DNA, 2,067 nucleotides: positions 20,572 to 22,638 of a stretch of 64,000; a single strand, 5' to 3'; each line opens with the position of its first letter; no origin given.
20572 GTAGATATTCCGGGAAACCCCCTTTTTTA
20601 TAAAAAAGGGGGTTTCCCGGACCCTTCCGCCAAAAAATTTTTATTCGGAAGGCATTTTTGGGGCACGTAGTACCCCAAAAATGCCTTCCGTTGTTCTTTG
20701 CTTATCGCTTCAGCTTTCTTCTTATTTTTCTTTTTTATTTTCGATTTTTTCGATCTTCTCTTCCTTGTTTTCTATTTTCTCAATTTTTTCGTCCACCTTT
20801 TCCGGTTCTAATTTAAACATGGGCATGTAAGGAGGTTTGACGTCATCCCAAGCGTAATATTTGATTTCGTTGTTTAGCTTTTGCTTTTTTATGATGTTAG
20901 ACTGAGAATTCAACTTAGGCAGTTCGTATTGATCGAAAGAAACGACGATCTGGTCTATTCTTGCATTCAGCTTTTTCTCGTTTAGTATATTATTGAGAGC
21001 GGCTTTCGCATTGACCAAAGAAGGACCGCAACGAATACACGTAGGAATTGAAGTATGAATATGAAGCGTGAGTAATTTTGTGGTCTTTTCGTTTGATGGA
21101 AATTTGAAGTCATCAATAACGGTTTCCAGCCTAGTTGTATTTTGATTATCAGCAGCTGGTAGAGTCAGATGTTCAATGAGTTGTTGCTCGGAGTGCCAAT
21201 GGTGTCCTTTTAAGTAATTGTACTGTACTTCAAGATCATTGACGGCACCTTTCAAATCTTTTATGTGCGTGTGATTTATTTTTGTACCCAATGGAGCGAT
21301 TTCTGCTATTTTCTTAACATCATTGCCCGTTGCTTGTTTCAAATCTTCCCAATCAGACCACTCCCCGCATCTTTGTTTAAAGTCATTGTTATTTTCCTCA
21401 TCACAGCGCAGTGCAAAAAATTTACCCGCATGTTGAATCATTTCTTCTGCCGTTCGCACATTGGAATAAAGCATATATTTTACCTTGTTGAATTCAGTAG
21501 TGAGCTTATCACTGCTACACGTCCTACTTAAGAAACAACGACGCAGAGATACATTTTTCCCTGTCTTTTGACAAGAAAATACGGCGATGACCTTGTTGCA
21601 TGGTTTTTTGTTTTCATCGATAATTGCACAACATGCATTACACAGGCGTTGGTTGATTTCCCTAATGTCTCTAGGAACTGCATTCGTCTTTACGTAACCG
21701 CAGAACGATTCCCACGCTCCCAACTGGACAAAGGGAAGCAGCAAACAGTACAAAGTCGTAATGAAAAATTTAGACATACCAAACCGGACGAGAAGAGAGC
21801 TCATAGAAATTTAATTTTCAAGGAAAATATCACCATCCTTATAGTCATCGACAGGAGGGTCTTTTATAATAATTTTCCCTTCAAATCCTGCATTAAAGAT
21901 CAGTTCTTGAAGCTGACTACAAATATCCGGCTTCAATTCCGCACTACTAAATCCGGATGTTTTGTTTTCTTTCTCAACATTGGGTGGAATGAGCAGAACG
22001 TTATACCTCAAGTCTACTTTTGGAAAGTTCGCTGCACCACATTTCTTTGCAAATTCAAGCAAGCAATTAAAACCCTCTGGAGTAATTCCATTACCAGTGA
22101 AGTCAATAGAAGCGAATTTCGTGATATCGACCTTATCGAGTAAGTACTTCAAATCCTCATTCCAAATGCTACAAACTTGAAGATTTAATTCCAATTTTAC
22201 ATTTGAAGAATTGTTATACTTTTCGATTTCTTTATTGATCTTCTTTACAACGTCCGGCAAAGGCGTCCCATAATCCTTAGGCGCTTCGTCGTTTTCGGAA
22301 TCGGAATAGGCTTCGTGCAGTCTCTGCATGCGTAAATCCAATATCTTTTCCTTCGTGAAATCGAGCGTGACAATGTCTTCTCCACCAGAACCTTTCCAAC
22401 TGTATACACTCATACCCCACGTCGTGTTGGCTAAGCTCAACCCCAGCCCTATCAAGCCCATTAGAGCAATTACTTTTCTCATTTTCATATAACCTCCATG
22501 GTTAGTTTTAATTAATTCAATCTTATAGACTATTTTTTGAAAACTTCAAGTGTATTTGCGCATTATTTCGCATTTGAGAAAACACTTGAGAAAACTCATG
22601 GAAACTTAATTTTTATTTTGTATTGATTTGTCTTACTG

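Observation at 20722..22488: Two-gene operon: an RNI-like LRR protein followed by a secreted Cys-rich protein with a deaminase-like HxE...CxxC signature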

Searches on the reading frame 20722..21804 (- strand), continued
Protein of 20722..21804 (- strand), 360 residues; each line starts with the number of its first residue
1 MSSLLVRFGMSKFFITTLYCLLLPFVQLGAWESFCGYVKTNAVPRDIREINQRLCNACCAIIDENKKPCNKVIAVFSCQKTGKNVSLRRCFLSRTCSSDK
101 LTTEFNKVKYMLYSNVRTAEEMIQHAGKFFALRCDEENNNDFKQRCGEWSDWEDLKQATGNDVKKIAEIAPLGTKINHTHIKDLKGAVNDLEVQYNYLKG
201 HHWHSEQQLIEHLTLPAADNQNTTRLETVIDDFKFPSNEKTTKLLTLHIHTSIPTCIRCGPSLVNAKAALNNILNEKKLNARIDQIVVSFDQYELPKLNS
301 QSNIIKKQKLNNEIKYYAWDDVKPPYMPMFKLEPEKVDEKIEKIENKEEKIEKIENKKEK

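Call 39: search_protein_families(library=pfam, proteins=[P0002, L001:1-717:+], max_evalue=10)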
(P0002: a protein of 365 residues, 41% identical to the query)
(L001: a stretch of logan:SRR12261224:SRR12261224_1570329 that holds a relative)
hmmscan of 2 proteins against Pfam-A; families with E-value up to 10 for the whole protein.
P0002 (365 aa): 2 families
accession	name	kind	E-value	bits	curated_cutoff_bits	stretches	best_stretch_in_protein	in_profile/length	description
PF02146.23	SIR2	-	0.017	15.5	24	1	205-266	70-131/180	Sir2 family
PF18319.7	Zn_ribbon_PriA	-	0.12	12.8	26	1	233-248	8-23/27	PriA DNA helicase Cys-rich region (CRR) domain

L001:1-717:+ (239 aa): 2 families
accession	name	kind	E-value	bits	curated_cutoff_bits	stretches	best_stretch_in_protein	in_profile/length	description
PF07611.17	DUF1574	-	0.013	15.3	29.1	1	97-238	131-273/342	Protein of unknown function (DUF1574)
PF13597.11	NRDD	-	0.036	13.2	26.2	1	77-143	372-434/562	Anaerobic ribonucleoside-triphosphate reductase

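Call 88: search_dna_similar(query=window:20722-21804:-, collection=plasmids, mode=protein, max_evalue=0.01, max_rows=10)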
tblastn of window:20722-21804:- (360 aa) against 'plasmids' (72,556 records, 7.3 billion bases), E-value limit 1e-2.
No match.

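Call 89: search_dna_similar(query=window:20722-21804:-, collection=phages, mode=protein, max_evalue=0.01, max_rows=10)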
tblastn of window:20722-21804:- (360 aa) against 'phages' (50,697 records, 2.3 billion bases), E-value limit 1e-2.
No match.

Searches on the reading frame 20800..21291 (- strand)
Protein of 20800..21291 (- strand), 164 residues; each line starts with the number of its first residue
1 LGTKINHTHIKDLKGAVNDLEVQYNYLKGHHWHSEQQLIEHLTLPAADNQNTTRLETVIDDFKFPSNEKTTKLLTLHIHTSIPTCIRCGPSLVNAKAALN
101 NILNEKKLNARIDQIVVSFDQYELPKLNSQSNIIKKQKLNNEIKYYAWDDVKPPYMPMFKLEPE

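Call 39: search_protein_families(library=pfam, proteins=[window:20800-21291:-], max_evalue=10)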
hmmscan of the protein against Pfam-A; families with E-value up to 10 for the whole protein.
window:20800-21291:- (164 aa): 0 families

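Call 47: search_solved_structures(query=A3, max_evalue=10, show_alignments=3)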
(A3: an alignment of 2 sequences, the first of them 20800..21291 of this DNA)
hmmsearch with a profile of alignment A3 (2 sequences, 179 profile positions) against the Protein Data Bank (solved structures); distinct sequences matched with E-value up to 10: 2.
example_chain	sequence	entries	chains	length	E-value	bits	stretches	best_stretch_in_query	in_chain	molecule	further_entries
2ckl_B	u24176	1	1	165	1.1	12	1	102-154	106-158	UBIQUITIN LIGASE PROTEIN RING2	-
6tlx_A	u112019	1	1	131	2.1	11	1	73-102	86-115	Protein kinase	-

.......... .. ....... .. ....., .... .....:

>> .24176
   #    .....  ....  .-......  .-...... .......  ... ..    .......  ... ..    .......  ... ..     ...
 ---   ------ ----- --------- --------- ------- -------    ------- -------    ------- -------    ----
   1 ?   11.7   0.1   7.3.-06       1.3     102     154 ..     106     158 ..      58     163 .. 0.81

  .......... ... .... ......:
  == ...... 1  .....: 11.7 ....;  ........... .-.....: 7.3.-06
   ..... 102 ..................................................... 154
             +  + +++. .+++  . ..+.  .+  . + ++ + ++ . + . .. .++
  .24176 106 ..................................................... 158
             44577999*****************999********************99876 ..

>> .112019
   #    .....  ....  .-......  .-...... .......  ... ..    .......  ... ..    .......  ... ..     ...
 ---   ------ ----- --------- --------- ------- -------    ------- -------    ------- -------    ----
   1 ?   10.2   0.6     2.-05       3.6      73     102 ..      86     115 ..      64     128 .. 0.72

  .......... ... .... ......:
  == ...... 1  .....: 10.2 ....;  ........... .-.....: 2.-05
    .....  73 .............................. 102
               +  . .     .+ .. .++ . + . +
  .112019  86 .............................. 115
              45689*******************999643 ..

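Call 48: predict_structure(alignment_id=A3)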
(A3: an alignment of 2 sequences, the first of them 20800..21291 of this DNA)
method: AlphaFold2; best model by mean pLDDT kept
length: 164 residues; sequences in the alignment: 2
mean_pLDDT: 45.8   pTM: 0.45
mean pLDDT of the five models: 45.8, 45.5, 39.7, 39.5, 39.0
residues with pLDDT >= 90: 0; 70-90: 4; 50-70: 69; < 50: 91
segments of 3 or more residues with pLDDT < 50: 1-35, 63-67, 86-89, 120-164
pLDDT, mean of each block of 10 residues (from residue 1): 27 30 31 50 64 61 50 59 49 62 68 58 33 34 32 33 26
secondary structure, 60 per line:
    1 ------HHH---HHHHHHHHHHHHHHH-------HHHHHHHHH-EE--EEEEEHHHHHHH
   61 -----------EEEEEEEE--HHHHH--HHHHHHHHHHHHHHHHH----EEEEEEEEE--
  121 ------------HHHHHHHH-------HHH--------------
elements in order: H13-27 H35-43 E49-53 H54-60 E72-79 H82-86 H89-105 E110-118 H133-140

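Call 52: fold_search(model_id=the predicted structure, library=pdb)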
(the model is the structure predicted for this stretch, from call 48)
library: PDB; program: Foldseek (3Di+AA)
matches with E <= 10: 369; with E <= 0.001: 0
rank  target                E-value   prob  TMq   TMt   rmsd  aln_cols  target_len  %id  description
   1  3h5l_B                3.6e-01  0.16  0.21  0.10   9.2        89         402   12  Crystal structure of a putative branched-chain amino acid ABC transporter from Silicibacter pomeroyi (released 2009-05-05)
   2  8hep_MODEL_1_B        3.9e-01  0.14  0.22  0.21   8.9        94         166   17  Solution structure of the periplasmic domain of the anti-sigma factor RsgI1 from Clostridium thermocellum (released 2023-05-24)
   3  8aw7                  5.4e-01  0.09  0.24  0.15  16.4       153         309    9  Structure of coproporphyrin III-LmCpfC R45L (released 2022-12-28)
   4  3zxq_A                5.4e-01  0.08  0.17  0.21  12.4       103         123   14  CRYSTAL STRUCTURE OF THE ATP-BINDING DOMAIN OF MYCOBACTERIUM TUBERCULOSIS DOST (released 2011-08-24)
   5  7old_SH               5.4e-01  0.07  0.20  0.18  11.5       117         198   15  Thermophilic eukaryotic 80S ribosome at pe/E (TI)-POST state (released 2022-01-26)
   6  2isc_E                6.2e-01  0.09  0.19  0.14   9.6        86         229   16  Crystal structure of Purine Nucleoside Phosphorylase from Trichomonas vaginalis with DADMe-Imm-A (released 2007-06-05)
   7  4jj9_B                7.5e-01  0.08  0.17  0.18  11.8        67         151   18  Crystal Structure of 5-carboxymethyl-2-hydroxymuconate delta-isomerase (released 2013-05-01)
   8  1pke_C                7.5e-01  0.08  0.17  0.13  10.8        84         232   12  Crystal Structure of E. coli purine nucleoside phosphorylase complexed with 2-fluoro-2'-deoxyadenosine and sulfate/pho (released 2003-11-25)
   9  8xma_A                8.1e-01  0.12  0.19  0.11   8.3        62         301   16  Cryo-EM structure of human ZnT1 WT, in the presence of zinc, determined in an outward-facing conformation (released 2024-10-30)
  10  2e7g_MODEL_1_A        8.1e-01  0.09  0.25  0.30  10.8       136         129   15  Solution structure of putative ribosome-binding factor A (RbfA) from human mutochondrial precursor (released 2007-07-10)
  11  4m3n_A                8.1e-01  0.06  0.15  0.12  11.7        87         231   11  Crystal structure of purine nucleoside phosphorylase from Meiothermus ruber DSM 1279, NYSGRC Target 029804. (released 2013-08-28)
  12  8zb0_A                8.6e-01  0.12  0.20  0.11   8.8        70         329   14  Cryo-EM structure of human ZnT1 (released 2025-03-12)
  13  6s3t_T                8.6e-01  0.10  0.22  0.12  11.1       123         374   12  P46, an immunodominant surface protein from Mycoplasma hyopneumoniae (released 2019-11-13)
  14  2i4t_A                8.6e-01  0.08  0.19  0.14   9.9        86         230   17  Crystal structure of Purine Nucleoside Phosphorylase from Trichomonas vaginalis with Imm-A (released 2007-06-05)
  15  1ufr_C                9.8e-01  0.02  0.13  0.12   8.2        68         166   18  Crystal Structure of TT1027 from Thermus thermophilus HB8 (released 2003-12-08)
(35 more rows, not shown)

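Call 54: find_related_loci(query=A3, collection=metagenome_contigs, flank=10000)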
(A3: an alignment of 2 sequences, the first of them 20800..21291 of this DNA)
Query A3 (164 aa) in metagenome_contigs; peptide patterns used: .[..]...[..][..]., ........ (x = any residue, [..] = any of these).
89 stretches matched a pattern, but none encodes a relative of the query by tblastn (E <= 1e-3).

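Call 55: find_related_loci(query=A3, collection=viral_contigs, flank=10000)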
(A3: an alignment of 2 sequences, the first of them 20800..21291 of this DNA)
Query A3 (164 aa) in viral_contigs; peptide patterns used: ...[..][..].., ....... (x = any residue, [..] = any of these).
75 stretches matched a pattern, but none encodes a relative of the query by tblastn (E <= 1e-3).

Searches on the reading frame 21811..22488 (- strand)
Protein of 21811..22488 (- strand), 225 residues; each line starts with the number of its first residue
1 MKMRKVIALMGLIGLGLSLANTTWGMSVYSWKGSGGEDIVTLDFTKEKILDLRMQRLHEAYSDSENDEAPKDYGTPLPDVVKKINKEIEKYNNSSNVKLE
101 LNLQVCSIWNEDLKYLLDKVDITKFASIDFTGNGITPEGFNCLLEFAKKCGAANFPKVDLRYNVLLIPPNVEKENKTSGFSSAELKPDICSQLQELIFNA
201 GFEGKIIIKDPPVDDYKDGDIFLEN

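Call 3: search_protein_families(library=pfam, proteins=[window:21811-22488:-], max_evalue=10)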
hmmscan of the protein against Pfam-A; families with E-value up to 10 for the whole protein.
window:21811-22488:- (225 aa): 1 family
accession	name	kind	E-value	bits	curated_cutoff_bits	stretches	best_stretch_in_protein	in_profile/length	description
PF08650.15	DASH_Dad4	-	0.13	12.8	29.8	1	80-120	26-65/71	DASH complex subunit Dad4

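Call 4: search_protein_families(library=ncbifam, proteins=[window:21811-22488:-], max_evalue=10)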
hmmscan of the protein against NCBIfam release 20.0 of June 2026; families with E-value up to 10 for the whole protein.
window:21811-22488:- (225 aa): 0 families

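Call 8: search_solved_structures(query=window:21811-22488:-, max_evalue=10)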
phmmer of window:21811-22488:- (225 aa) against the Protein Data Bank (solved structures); distinct sequences matched with E-value up to 10: 0.

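Call 19: find_homologous_proteins(query=window:21811-22488:-, max_evalue=0.01)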
Query window:21811-22488:- (225 aa): 1 proteins with E <= 0.01 among 516 candidates.
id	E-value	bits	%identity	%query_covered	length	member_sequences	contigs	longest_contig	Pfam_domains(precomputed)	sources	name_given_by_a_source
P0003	5.8e-146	502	100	99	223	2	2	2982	-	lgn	-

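Call 36: search_protein_families(library=phrogs, proteins=[window:21811-22488:-], max_evalue=10)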
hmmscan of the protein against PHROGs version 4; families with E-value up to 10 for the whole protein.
window:21811-22488:- (225 aa): 1 family
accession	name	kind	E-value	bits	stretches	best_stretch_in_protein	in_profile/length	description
phrog_4867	-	unknown function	0.064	14.9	1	54-89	58-93/121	-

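Call 37: search_protein_families(library=padloc, proteins=[window:21811-22488:-], max_evalue=10)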
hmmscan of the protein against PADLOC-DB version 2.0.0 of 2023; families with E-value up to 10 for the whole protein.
window:21811-22488:- (225 aa): 0 families

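Call 46: search_solved_structures(query=A4, max_evalue=10, show_alignments=3)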
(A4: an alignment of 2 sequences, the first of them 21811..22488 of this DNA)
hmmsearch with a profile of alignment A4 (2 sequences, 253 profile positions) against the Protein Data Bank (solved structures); distinct sequences matched with E-value up to 10: 1.
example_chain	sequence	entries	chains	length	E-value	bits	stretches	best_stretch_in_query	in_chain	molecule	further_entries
2zc2_A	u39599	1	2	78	0.6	12.7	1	191-235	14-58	DnaD-like replication protein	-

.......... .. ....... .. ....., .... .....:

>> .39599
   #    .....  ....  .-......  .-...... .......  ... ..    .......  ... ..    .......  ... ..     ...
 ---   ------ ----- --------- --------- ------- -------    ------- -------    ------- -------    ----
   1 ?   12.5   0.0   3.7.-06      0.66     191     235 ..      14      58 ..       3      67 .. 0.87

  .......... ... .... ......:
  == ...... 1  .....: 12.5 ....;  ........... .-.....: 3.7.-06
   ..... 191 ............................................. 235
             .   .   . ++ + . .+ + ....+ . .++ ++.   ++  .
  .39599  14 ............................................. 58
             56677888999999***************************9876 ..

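Call 56: find_homologous_proteins(query=A4, max_evalue=1)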
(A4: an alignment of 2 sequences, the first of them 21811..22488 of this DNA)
Query A4 (2 sequences) (225 aa, profile of the alignment): 2 proteins with E <= 1 among 6199 candidates.
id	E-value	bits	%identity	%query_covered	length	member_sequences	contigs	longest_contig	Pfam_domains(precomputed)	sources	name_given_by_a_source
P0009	1.0e-135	469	38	92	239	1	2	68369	-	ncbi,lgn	-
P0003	3.7e-121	421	100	99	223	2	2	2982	-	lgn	-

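Call 57: find_encoding_contigs(protein=P0009, flank=10000)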
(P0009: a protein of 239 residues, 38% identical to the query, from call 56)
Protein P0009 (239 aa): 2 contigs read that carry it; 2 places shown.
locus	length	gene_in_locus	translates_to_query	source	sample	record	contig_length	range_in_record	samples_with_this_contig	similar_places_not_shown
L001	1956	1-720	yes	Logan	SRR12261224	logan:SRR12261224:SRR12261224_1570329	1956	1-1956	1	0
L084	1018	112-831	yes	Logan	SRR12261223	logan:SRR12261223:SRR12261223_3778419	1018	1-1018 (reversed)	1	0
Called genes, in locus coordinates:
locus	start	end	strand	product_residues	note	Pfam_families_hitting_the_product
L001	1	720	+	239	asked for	?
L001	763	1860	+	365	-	-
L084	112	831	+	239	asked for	-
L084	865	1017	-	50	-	?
